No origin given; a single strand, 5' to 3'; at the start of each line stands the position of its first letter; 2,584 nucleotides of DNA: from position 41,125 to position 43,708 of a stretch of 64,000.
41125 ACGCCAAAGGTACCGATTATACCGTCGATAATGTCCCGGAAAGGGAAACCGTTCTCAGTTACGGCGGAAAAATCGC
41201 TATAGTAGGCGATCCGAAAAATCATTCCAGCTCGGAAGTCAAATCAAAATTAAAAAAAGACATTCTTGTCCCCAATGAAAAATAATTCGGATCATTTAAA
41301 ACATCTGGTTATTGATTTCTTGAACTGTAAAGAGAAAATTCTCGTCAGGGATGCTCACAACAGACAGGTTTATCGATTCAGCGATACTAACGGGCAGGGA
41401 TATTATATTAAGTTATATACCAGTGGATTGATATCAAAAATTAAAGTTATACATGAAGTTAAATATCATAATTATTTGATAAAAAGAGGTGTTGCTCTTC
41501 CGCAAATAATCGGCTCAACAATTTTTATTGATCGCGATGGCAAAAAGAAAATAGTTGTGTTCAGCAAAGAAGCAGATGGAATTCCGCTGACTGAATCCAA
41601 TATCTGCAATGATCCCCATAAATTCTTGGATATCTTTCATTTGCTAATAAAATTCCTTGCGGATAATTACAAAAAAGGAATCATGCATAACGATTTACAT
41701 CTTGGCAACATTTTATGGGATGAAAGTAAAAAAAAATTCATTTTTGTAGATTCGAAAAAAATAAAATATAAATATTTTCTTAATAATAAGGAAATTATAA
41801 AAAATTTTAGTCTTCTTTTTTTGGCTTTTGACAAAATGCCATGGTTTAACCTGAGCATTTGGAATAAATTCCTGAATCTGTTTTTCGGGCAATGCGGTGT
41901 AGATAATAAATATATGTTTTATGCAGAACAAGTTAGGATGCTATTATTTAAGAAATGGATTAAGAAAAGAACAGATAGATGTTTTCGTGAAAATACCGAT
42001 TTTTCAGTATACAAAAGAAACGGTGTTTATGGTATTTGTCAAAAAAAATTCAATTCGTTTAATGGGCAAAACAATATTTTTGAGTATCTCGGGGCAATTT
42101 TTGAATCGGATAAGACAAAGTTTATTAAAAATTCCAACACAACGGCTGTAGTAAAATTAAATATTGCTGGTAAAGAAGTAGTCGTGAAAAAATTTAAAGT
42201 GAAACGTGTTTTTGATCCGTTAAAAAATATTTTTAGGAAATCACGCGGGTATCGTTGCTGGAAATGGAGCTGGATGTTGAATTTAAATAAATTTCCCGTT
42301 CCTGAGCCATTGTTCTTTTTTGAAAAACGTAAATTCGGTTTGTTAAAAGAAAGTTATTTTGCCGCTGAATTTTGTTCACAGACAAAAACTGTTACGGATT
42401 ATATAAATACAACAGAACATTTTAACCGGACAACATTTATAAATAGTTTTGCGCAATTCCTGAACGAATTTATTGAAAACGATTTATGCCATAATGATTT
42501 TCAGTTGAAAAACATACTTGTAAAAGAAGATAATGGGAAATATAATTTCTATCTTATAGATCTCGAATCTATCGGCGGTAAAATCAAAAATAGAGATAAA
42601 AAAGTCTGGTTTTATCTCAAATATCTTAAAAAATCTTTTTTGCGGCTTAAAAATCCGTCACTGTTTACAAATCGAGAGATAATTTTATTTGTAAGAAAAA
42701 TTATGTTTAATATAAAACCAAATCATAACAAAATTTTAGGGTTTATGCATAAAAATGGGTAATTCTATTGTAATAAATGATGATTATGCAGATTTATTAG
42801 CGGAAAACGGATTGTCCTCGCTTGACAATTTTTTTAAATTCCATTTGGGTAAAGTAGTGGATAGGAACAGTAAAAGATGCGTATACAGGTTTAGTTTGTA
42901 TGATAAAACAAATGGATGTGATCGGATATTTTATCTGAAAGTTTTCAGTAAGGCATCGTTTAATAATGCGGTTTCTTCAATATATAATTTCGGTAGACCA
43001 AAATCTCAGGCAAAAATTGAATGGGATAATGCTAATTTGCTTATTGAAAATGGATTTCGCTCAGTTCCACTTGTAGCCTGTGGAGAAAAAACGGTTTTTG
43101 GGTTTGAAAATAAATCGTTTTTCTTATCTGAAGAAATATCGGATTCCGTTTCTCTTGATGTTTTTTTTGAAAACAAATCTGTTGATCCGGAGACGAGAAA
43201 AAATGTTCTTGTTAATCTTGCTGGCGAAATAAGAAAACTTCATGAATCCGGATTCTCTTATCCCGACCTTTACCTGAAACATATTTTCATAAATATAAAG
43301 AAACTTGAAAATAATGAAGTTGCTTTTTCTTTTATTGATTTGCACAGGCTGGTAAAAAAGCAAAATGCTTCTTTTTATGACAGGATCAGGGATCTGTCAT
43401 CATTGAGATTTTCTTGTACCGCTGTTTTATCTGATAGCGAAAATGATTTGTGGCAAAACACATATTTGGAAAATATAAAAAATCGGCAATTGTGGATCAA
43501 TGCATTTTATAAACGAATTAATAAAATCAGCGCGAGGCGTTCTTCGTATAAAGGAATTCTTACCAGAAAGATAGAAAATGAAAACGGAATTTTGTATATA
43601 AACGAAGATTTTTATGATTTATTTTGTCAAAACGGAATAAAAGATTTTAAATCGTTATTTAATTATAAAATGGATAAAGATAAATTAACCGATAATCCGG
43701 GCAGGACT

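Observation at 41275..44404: Two adjacent genes that each encode tandem Kdo/WaaP-type LPS-kinase-like domains (four kinase-like domains in a row) inside the LPS-core operon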

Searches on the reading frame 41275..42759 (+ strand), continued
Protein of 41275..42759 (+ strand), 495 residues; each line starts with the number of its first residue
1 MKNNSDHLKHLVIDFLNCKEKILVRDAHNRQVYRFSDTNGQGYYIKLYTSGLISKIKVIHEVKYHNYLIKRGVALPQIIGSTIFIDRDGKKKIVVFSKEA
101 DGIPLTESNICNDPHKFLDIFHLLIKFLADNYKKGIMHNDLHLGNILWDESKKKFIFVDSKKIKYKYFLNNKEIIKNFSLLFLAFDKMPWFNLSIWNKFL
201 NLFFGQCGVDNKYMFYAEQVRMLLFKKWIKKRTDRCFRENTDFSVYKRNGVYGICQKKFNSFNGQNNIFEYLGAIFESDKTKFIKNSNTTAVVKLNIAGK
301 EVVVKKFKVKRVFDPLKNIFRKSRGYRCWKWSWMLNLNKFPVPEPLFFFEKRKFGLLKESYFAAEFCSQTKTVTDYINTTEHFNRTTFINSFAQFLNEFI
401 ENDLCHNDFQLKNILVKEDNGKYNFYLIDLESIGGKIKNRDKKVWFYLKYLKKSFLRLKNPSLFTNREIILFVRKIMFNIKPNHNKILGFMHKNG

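Call 72: find_homologous_proteins(query=A3, max_evalue=0.00001)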
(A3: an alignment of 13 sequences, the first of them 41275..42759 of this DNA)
Query A3 (13 sequences) (495 aa, profile of the alignment): 19 proteins with E <= 0.00001 among 8000 candidates.
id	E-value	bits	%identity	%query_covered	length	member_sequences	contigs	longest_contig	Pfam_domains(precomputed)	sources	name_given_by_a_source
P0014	5.0e-185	634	99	100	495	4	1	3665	PF06293.21,PF03109.23,PF01633.27,PF01636.30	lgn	-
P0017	5.4e-178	611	38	95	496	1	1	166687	PF06293.21,PF00069.32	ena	-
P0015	1.4e-177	610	54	97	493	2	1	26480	PF06293.21,PF03109.23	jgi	-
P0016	4.4e-172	591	39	95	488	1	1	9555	PF06293.21,PF22303.2,PF01163.29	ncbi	-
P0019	5.6e-172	591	33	97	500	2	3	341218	PF06293.21,PF00069.32,PF03109.23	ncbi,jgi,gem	jgi:thiamine kinase-like enzyme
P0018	5.0e-170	585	39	97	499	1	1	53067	PF06293.21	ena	-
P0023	9.3e-147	508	26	86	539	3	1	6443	PF06293.21,PF00069.32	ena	-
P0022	9.4e-146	505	27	78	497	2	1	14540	PF06293.21,PF00069.32,PF03109.23,PF01636.30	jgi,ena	-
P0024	3.3e-138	480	25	87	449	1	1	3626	PF06293.21,PF07714.24,PF00069.32,PF03109.23,PF01163.29,PF01636.30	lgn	-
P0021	4.1e-136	473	26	74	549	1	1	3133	PF06293.21,PF07714.24,PF00069.32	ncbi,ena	-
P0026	2.5e-130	454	20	80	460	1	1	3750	PF06293.21,PF01163.29,PF01636.30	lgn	-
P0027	4.5e-129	450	21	41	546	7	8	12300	PF06293.21,PF00069.32,PF06176.17,PF01163.29,PF01636.30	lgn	-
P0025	4.2e-128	446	24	82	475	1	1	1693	PF06293.21,PF00069.32,PF03109.23,PF01163.29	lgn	-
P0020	8.3e-70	254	42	52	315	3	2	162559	PF06293.21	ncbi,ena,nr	ncbi:hypothetical protein KDK77_09910 [bacterium]|nr:hypothetical protein [bacterium] MCP5462631.1 h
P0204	1.5e-53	200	24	40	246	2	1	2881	PF06293.21,PF00069.32,PF01163.29,PF01636.30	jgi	jgi:tRNA A-37 threonylcarbamoyl transferase component Bud32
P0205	9.9e-33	132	21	77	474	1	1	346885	PF06293.21,PF00069.32,PF19974.6,PF01163.29,PF01636.30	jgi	jgi:tRNA A-37 threonylcarbamoyl transferase component Bud32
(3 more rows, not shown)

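Call 74: find_encoding_contigs(protein=P0022, flank=7000, max_places=2)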
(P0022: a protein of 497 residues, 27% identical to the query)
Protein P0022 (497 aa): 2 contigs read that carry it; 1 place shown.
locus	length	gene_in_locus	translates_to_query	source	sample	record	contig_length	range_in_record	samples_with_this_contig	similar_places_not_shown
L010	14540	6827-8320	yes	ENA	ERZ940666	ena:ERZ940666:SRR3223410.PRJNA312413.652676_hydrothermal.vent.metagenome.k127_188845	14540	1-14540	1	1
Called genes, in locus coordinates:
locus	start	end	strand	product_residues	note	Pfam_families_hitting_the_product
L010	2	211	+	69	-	?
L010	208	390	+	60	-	PF03966:Trm112p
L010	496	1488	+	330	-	PF01075:Glyco_transf_9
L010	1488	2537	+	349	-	PF01075:Glyco_transf_9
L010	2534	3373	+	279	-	PF06293:Kdo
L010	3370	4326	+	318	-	PF00535:Glycos_transf_2, PF13641:Glyco_tranf_2_3, PF13632:Glyco_trans_2_3 (weak)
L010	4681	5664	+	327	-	PF13692:Glyco_trans_1_4, PF13524:Glyco_trans_1_2, PF00534:Glycos_transf_1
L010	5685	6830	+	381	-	PF20706:GT4-conflict (faint), PF13439:Glyco_transf_4, PF13579:Glyco_trans_4_4, PF00534:Glycos_transf_1, PF13692:Glyco_trans_1_4, PF13524:Glyco_trans_1_2 (weak)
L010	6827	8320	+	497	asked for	PF06293:Kdo, PF01636:APH (faint), PF00069:Pkinase (faint), PF03109:ABC1 (faint), PF06293:Kdo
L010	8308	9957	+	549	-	PF13231:PMT_2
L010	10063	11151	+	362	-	PF01073:3Beta_HSD, PF01370:Epimerase, PF02719:Polysacc_synt_2, PF04321:RmlD_sub_bind, PF07993:NAD_binding_4, PF16363:GDP_Man_Dehyd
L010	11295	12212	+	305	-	PF01370:Epimerase, PF04321:RmlD_sub_bind, PF16363:GDP_Man_Dehyd, PF07993:NAD_binding_4 (faint), PF01073:3Beta_HSD (weak)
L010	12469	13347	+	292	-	PF00483:NTP_transferase, PF12804:NTP_transf_3 (weak)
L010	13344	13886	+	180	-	PF00908:dTDP_sugar_isom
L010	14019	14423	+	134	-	PF13366:PDDEXK_3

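Call 75: find_encoding_contigs(protein=P0205, flank=7000, max_places=2)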
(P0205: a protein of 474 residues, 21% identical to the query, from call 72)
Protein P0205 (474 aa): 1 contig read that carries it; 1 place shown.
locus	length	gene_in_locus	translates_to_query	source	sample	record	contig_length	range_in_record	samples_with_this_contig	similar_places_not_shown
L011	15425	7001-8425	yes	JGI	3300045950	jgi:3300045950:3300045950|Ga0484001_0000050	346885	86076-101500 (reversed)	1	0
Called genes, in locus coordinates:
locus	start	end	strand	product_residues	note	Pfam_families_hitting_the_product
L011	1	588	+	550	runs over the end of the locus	PF13231:PMT_2 (weak)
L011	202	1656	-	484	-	PF02366:PMT, PF13231:PMT_2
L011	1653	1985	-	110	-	PF04126:Cyclophil_like, PF18050:Cyclophil_like2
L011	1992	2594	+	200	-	PF03167:UDG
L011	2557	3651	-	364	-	PF13439:Glyco_transf_4, PF13579:Glyco_trans_4_4, PF20706:GT4-conflict (weak), PF00534:Glycos_transf_1, PF13692:Glyco_trans_1_4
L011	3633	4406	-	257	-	PF00535:Glycos_transf_2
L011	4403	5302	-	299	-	PF01075:Glyco_transf_9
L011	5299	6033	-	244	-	PF01636:APH (faint), PF06293:Kdo, PF01163:RIO1 (weak)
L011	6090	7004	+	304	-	PF01075:Glyco_transf_9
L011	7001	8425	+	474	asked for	PF06293:Kdo (weak), PF19974:TCAD9 (faint), PF01163:RIO1 (faint), PF01636:APH (faint), PF00069:Pkinase (faint), PF06293:Kdo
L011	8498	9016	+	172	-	PF07638:Sigma70_ECF (weak), PF04542:Sigma70_r2, PF08281:Sigma70_r4_2, PF04545:Sigma70_r4 (weak)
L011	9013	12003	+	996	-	PF13291:ACT_4 (faint), PF14257:DUF4349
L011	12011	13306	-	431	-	-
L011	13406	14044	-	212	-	PF04536:TPM_phosphatase (faint)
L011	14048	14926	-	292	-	PF04536:TPM_phosphatase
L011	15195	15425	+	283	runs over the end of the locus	PF00005:ABC_tran, PF13304:AAA_21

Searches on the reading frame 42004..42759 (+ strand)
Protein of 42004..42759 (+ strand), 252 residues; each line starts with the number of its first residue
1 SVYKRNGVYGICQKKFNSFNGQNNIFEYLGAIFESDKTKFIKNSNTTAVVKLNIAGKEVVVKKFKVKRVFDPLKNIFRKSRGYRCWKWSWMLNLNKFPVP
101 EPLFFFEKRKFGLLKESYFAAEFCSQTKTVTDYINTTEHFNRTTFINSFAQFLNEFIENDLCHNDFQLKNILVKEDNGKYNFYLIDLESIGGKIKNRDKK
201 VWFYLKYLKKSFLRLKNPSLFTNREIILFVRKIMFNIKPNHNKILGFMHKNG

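Call 6: search_protein_families(library=pfam, proteins=[window:42004-42759:+], max_evalue=1)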
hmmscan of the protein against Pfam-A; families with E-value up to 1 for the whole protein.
seq(252 aa): 5 families
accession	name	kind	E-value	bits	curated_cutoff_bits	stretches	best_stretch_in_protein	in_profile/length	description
PF06293.20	Kdo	-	2.3e-09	37.4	21.3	1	84-218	60-192/207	Lipopolysaccharide kinase (Kdo/WaaP) family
PF01633.27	Choline_kinase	-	0.0014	18.4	29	1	143-189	145-190/300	Choline/ethanolamine kinase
PF10707.15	YrbL-PhoP_reg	-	0.0036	17.4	31.5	1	127-187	93-152/185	PhoP regulatory network protein YrbL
PF18736.6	pEK499_p136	-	0.0088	16.2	26.6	1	116-149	4-37/152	HEPN pEK499 p136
PF00069.31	Pkinase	-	0.2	11.4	31.7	1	115-186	71-141/263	Protein kinase domain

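Call 7: search_protein_families(library=ncbifam, proteins=[window:42004-42759:+], max_evalue=1)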
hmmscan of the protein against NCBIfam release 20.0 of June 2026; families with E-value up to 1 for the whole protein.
seq(252 aa): 6 families
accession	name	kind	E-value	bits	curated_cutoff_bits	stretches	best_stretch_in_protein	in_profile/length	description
NF002475.0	PRK01723.1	equivalog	3.5e-08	32.8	142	1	78-217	84-216/241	3-deoxy-D-manno-octulosonic acid kinase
TIGR02906.1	spore_CotS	subfamily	0.00087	18.3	172.7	1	35-198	59-223/314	CotS family spore coat protein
NF038151.1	lanthi_synth_III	equivalog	0.0014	17.1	575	1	143-189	339-382/833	class III lanthionine synthetase LanKC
TIGR03724.2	arch_bud32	equivalog_domain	0.017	14.7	125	1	49-187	5-128/193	KEOPS complex kinase/ATPase Bud32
NF007174.0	PRK09605.1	equivalog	0.07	11.6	447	1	130-188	423-471/535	bifunctional N(6)-L-threonylcarbamoyladenine synthase/serine/threonine protein kinase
NF038150.1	lanthi_synth_IV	equivalog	0.37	9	650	1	139-189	296-344/851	class IV lanthionine synthetase LanL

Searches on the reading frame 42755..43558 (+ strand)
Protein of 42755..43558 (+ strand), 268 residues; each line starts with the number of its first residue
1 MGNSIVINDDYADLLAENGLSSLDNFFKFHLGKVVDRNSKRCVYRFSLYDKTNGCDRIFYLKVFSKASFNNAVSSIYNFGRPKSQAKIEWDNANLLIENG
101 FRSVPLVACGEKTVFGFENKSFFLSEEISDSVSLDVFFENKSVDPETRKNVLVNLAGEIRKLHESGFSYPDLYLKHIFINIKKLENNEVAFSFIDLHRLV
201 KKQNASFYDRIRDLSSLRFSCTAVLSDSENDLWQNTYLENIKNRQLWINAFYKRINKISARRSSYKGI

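Call 6: search_protein_families(library=pfam, proteins=[window:42755-43558:+], max_evalue=1)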
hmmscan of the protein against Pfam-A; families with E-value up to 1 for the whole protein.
seq(268 aa): 1 family
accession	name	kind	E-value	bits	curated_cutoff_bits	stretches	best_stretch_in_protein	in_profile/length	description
PF06293.20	Kdo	-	1.4e-20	74.1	21.3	1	32-234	8-202/207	Lipopolysaccharide kinase (Kdo/WaaP) family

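Call 7: search_protein_families(library=ncbifam, proteins=[window:42755-43558:+], max_evalue=1)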
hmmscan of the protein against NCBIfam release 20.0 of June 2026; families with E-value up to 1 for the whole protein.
seq(268 aa): 5 families
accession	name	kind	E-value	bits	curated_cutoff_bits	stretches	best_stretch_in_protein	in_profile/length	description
NF011703.0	PRK15123.1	equivalog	1.9e-23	82.7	170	1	32-223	27-216/268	lipopolysaccharide core heptose(I) kinase RfaP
NF007383.0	PRK09902.1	equivalog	0.00075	19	235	1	62-198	47-176/216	lipopolysaccharide kinase InaA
NF002475.0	PRK01723.1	equivalog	0.0013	17.8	142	1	83-228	85-218/241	3-deoxy-D-manno-octulosonic acid kinase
TIGR02194.1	GlrX_NrdH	subfamily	0.018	15.2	85.75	1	91-118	36-64/72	glutaredoxin-like protein NrdH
TIGR02196.1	GlrX_YruB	hypoth_equivalog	0.091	13.3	88.55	1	92-120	39-67/74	glutaredoxin-like protein, YruB-family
